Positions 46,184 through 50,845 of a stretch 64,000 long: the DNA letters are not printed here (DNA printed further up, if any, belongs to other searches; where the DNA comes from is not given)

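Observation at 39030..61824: Candidate self-contained surface glyco-appendage module: pilin-like operon converging on an aglB-protease-adhesin-STAND string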

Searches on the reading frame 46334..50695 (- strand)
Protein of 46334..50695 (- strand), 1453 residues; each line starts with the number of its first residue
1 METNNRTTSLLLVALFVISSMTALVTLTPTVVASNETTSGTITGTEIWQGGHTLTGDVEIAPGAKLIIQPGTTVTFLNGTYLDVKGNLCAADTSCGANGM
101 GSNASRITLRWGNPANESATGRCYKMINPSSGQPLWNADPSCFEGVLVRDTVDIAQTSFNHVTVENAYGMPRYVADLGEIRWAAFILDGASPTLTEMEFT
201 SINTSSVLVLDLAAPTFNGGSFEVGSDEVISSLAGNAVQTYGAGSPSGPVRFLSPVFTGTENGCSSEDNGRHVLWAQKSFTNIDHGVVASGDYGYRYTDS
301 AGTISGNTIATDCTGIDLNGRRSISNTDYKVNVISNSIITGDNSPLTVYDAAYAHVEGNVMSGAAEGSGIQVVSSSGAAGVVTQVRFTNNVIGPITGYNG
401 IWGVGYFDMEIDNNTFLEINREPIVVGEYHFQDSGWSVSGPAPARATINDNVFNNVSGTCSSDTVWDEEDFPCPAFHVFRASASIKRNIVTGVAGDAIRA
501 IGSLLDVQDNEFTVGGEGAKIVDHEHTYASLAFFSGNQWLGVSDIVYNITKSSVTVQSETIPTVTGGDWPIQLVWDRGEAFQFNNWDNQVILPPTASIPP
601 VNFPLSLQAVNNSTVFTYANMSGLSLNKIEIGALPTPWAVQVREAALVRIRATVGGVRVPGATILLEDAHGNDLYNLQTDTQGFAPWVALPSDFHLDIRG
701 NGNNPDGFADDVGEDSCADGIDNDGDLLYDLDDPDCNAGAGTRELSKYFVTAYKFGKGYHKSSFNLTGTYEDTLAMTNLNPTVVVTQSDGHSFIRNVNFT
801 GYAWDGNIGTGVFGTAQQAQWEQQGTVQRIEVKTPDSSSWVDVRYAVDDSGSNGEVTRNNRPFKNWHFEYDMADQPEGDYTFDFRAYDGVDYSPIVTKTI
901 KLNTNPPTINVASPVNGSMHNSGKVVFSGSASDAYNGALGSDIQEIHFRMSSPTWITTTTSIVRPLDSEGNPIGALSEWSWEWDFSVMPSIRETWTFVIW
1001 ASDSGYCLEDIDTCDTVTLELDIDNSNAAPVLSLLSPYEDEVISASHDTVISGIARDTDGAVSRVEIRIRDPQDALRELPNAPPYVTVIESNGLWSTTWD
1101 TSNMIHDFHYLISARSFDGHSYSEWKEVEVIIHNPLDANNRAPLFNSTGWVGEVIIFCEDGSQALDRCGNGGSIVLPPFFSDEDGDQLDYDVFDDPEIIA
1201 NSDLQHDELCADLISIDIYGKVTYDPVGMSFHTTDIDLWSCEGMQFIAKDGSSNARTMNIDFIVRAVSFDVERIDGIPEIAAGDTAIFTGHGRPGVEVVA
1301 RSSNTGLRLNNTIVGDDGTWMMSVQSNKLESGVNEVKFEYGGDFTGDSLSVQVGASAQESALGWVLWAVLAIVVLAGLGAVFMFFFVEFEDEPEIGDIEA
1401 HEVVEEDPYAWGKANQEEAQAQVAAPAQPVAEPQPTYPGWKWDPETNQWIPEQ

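Call 4: search_protein_families(library=pfam, proteins=[window:46334-50695:-], max_evalue=0.01)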
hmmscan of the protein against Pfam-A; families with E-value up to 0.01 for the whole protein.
window:46334-50695:- (1453 aa): 2 families
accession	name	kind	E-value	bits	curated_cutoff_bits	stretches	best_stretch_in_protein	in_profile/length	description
PF17957.7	Big_7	-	2.9e-06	28.3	24.1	1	1030-1103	1-60/70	Bacterial Ig domain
PF13750.12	Big_3_3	-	0.0057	16.8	27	0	864-914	1-51/157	Bacterial Ig-like domain (group 3)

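Call 18: search_protein_families(library=ncbifam, proteins=[window:46334-50695:-], max_evalue=1)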
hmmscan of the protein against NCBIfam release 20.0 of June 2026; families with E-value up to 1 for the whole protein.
window:46334-50695:- (1453 aa): 1 family
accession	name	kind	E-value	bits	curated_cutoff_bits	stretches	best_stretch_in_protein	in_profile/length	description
NF033662.1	acid_disulf_rpt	repeat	0.00017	21.2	41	1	714-738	4-28/32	acidic double-disulfide repeat-containing protein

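Call 64: search_protein_families(library=pfam, proteins=[window:46334-50695:-], max_evalue=1)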
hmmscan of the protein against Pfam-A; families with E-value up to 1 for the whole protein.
window:46334-50695:- (1453 aa): 3 families
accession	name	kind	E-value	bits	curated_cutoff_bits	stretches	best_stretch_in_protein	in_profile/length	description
PF17957.7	Big_7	-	2.9e-06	28.3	24.1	2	1030-1103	1-60/70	Bacterial Ig domain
PF13750.12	Big_3_3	-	0.0057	16.8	27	1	864-914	1-51/157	Bacterial Ig-like domain (group 3)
PF22184.2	CBM_56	-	0.033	14.8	27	1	825-889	8-70/75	Carbohydrate binding module family 56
